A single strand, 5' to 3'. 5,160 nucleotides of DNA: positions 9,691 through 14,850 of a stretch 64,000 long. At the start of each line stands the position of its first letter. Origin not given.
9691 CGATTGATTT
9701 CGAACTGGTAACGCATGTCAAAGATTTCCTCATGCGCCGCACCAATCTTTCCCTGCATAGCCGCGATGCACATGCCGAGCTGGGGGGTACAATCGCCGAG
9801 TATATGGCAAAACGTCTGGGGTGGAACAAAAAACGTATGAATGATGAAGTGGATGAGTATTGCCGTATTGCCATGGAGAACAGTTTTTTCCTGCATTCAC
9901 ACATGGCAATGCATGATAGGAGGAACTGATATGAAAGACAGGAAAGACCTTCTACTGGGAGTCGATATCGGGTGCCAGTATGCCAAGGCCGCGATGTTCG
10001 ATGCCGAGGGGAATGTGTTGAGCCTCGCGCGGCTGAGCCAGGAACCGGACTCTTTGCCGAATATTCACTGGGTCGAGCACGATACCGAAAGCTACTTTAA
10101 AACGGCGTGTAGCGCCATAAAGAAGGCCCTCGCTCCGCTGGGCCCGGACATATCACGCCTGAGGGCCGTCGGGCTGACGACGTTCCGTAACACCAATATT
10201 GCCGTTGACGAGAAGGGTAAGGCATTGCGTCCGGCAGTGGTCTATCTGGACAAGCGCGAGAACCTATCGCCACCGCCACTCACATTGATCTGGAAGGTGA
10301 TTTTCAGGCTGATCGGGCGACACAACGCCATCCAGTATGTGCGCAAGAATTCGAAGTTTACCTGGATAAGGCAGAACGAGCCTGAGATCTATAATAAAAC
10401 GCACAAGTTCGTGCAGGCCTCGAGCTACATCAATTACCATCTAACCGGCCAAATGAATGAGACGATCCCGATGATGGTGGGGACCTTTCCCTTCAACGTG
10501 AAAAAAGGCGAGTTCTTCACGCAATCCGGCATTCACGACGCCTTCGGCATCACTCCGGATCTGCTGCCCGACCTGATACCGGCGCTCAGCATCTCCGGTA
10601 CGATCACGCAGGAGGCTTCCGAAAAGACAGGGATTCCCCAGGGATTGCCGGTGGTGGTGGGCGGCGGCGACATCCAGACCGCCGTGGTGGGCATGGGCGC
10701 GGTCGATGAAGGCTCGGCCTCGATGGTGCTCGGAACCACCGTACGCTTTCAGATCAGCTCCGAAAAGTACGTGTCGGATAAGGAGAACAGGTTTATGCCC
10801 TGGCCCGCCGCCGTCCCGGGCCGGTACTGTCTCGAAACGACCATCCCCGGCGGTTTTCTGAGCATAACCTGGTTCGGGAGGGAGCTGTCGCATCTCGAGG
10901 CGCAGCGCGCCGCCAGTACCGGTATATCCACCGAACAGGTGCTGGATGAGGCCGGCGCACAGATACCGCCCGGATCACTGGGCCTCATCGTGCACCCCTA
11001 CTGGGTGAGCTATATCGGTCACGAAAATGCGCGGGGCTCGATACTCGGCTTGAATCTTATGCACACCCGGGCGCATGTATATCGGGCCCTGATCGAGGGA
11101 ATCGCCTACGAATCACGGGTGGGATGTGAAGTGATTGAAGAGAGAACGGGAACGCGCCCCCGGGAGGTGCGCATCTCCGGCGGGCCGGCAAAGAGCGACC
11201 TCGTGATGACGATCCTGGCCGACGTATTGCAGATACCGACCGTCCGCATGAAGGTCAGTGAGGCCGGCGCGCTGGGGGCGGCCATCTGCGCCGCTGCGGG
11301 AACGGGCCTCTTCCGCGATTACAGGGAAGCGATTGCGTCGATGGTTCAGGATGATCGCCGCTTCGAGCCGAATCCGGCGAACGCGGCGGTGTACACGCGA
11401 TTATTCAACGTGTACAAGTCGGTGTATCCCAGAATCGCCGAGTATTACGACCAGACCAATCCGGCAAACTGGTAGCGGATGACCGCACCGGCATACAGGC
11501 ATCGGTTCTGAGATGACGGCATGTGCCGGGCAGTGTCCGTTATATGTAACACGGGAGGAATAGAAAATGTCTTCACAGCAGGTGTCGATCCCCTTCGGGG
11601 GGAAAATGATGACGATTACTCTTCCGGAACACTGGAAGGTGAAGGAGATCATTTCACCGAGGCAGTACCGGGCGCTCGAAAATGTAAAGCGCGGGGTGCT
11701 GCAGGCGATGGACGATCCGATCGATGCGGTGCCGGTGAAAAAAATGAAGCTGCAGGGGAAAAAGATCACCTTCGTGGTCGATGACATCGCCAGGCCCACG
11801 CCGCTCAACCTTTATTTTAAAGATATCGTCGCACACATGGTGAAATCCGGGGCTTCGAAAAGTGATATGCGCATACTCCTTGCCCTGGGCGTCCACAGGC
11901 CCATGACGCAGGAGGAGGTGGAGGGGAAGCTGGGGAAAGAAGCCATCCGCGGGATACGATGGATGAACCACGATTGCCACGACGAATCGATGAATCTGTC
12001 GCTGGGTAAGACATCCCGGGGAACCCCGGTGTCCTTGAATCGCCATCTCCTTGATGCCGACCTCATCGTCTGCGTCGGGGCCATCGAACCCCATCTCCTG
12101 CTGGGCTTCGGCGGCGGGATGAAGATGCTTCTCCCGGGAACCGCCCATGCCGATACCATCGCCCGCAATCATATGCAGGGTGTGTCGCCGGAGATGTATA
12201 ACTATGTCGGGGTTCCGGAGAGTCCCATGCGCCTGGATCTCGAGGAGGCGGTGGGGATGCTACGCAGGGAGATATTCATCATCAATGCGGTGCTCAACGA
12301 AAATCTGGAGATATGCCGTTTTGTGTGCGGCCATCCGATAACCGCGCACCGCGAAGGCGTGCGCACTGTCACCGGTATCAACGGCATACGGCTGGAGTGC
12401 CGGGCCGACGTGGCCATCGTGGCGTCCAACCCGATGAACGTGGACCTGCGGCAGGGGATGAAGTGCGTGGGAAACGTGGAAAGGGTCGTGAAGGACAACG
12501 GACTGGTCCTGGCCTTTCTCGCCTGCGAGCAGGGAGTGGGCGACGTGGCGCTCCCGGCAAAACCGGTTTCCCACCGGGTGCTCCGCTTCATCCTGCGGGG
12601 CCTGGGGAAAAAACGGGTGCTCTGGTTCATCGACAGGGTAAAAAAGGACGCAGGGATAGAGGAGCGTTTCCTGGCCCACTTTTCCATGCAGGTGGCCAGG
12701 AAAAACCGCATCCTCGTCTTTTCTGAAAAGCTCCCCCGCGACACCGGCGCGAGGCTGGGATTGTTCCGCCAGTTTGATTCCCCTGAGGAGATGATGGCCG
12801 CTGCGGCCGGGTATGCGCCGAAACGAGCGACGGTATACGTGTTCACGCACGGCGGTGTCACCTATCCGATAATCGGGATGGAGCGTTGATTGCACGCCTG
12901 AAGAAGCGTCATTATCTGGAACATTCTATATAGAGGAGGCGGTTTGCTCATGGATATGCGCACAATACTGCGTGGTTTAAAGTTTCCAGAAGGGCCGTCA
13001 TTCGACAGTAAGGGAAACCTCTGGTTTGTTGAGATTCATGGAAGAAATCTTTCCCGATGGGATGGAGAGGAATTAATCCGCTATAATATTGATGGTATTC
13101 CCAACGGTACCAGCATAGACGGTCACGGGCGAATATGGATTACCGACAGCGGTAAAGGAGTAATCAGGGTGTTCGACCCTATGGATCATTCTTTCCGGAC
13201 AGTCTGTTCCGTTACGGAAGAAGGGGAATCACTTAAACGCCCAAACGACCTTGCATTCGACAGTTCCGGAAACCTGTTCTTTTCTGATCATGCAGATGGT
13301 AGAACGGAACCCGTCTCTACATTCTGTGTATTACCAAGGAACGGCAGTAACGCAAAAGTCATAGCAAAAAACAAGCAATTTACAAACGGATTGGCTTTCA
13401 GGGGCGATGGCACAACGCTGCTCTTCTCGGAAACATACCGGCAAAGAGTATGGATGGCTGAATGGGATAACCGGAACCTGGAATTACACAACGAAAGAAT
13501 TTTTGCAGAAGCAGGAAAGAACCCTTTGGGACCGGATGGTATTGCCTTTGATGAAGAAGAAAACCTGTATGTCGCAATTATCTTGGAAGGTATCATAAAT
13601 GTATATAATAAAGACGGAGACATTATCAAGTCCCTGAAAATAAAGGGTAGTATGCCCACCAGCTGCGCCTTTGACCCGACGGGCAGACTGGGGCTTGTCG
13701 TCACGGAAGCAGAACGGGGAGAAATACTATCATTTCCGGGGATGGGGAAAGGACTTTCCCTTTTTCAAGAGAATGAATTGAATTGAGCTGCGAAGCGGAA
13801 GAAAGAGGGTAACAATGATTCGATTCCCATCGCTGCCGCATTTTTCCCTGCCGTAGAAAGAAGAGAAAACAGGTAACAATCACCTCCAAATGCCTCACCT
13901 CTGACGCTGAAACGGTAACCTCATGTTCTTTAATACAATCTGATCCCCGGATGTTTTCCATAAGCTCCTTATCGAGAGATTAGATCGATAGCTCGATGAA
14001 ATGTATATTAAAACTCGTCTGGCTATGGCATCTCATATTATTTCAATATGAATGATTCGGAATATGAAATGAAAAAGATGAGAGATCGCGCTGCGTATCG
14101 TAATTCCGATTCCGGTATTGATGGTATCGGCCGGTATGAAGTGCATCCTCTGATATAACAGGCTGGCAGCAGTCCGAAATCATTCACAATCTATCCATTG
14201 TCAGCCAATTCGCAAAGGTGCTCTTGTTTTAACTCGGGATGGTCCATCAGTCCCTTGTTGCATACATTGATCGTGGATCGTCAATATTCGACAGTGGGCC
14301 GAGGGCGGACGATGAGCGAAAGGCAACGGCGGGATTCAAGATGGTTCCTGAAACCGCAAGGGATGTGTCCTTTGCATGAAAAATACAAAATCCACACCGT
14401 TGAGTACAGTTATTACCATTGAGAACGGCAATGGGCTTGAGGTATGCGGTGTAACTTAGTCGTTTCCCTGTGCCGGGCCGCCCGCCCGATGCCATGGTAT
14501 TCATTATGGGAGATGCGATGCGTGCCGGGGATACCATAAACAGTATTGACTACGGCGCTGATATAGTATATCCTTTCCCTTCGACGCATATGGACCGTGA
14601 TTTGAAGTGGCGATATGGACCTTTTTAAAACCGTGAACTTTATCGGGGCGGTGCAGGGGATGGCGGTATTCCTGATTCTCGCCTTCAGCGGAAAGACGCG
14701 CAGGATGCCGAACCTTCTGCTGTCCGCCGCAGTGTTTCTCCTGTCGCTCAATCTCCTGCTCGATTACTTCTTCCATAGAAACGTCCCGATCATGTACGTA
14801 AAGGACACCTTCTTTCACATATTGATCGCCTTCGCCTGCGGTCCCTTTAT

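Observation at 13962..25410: A recurrent 48-bp promoter/operator-like element with fixed architecture occurs four times in two sequence subtypes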

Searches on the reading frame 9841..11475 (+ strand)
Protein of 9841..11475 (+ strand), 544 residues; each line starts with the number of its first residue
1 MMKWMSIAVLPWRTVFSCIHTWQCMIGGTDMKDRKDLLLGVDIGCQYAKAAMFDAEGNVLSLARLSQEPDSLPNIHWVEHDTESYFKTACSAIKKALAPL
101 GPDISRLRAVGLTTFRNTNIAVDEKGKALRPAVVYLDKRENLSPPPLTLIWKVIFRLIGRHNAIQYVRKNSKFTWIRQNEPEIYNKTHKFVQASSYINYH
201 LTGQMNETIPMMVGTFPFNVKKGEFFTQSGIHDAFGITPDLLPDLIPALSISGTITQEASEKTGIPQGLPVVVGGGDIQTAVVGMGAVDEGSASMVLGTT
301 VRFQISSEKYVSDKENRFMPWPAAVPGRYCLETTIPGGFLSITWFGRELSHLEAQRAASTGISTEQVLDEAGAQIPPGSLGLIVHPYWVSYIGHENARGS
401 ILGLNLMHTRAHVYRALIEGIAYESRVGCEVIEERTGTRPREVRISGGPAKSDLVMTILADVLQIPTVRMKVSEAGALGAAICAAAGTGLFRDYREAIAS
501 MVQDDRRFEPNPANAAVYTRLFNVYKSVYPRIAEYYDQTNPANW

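Call 9: search_protein_families(library=pfam, proteins=[window:9841-11475:+])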
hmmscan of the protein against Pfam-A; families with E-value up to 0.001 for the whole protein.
window:9841-11475:+ (544 aa): 2 families
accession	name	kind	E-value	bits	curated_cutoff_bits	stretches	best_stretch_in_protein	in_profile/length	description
PF00370.27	FGGY_N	-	4.5e-41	141.5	28.8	1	38-284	2-245/245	FGGY family of carbohydrate kinases, N-terminal domain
PF02782.22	FGGY_C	-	1.4e-26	93.9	27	1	294-486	2-196/198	FGGY family of carbohydrate kinases, C-terminal domain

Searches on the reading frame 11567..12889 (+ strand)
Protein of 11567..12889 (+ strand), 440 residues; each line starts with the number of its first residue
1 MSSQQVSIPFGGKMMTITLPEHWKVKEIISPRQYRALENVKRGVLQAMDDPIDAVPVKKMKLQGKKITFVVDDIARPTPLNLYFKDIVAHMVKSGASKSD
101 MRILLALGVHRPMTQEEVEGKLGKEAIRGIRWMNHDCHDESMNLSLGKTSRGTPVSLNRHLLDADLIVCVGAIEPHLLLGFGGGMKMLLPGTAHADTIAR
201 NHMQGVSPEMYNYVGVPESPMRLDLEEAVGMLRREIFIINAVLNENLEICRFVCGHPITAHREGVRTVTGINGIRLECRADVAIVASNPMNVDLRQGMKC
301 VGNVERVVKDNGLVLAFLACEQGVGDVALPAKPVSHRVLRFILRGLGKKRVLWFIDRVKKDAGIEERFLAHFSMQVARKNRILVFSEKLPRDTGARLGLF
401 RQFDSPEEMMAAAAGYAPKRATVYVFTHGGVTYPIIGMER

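Call 9: search_protein_families(library=pfam, proteins=[window:11567-12889:+])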
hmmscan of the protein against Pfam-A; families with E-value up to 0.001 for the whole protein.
window:11567-12889:+ (440 aa): 2 families
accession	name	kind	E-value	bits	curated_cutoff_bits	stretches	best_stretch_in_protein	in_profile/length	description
PF09861.14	Lar_N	-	1.3e-53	181.7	23.3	1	10-206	1-196/204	Lactate racemase N-terminal domain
PF04015.17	DUF362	-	0.00017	22.1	24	1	129-219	67-142/200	Domain of unknown function (DUF362)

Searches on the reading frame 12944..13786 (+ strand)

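Call 9: search_protein_families(library=pfam, proteins=[window:12944-13786:+])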
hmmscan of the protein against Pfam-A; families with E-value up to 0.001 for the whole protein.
window:12944-13786:+ (280 aa): 6 families
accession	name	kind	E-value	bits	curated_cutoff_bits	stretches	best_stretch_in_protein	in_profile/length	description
PF08450.18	SGL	-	2.1e-39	136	26.3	1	14-256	1-245/246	SMP-30/Gluconolactonase/LRE-like region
PF01436.27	NHL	-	2.5e-06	27.7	20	0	53-77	4-28/28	NHL repeat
PF22701.2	Mala_s_1-like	-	6.7e-05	23.2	27.5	0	145-249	40-143/195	Mal s 1 allergenic protein-like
PF03088.22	Str_synth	-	8.5e-05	23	25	0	136-169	48-81/89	Strictosidine synthase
PF06739.17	SBBP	-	0.00066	20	20.5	0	199-211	17-29/38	Beta-propeller repeat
PF24684.1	Vgb_lyase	-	0.00093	18.5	50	0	15-78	183-250/290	Virginiamycin B lyase family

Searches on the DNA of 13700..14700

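Call 53: search_rna_families(source=window, start=13700, end=14700, threshold=evalue, max_evalue=1)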
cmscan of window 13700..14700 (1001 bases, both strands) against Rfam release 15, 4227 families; matches with E-value up to 1: 0.
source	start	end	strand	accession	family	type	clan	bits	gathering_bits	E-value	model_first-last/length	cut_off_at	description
